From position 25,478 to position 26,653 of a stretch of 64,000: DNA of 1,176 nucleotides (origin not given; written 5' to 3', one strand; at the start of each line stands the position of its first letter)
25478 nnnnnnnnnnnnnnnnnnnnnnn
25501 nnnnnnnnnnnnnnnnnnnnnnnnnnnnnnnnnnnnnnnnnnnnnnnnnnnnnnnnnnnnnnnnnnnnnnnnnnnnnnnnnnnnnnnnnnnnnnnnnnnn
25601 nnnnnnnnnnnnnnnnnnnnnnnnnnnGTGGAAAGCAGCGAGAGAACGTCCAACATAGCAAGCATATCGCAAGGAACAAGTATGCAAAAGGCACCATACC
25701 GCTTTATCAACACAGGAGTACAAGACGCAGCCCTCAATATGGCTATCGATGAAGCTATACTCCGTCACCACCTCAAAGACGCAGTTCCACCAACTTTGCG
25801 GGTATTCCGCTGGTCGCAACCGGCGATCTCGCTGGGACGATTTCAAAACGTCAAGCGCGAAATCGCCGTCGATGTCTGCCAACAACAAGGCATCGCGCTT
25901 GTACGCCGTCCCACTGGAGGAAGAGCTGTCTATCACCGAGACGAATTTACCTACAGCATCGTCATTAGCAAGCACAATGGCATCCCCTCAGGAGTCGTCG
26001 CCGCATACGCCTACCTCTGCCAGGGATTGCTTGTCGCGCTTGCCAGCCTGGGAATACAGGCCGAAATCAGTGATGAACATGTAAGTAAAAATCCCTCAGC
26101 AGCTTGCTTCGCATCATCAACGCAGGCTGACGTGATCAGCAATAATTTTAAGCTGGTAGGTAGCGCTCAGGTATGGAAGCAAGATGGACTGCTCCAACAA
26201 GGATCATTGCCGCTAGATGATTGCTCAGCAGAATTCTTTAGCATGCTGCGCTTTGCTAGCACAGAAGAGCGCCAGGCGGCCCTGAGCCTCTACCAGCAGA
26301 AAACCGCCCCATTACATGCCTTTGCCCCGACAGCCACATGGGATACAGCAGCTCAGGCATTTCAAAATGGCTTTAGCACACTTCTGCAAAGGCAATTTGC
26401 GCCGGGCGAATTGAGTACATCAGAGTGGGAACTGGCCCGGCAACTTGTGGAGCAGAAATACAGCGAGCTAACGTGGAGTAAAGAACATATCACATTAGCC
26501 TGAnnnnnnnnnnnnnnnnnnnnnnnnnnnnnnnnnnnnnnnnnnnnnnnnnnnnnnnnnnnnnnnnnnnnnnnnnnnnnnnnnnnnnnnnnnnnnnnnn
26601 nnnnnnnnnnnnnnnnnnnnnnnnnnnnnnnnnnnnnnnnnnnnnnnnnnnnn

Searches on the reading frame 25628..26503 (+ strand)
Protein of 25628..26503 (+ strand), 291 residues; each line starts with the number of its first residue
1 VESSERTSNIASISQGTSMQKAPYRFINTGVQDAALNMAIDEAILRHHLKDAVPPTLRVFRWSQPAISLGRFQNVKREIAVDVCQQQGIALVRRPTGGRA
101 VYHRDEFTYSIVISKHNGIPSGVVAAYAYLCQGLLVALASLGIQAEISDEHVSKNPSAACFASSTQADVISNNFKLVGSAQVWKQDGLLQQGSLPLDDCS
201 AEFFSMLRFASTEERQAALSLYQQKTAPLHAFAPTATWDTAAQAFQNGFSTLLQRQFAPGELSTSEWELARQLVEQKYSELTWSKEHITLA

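Call 44: search_protein_families(library=pfam, proteins=[window:25628-26503:+], max_evalue=0.001)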
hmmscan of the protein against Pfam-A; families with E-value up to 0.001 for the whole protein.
window:25628-26503:+ (291 aa): 2 families
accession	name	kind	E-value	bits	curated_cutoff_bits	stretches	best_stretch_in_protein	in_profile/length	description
PF21948.1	LplA-B_cat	-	3.8e-35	122.1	27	1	33-249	1-199/200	Lipoyl protein ligase A/B catalytic domain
PF03099.24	BPL_LplA_LipB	-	4.2e-12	46.6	21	1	73-194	5-128/133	Biotin/lipoate A/B protein ligase family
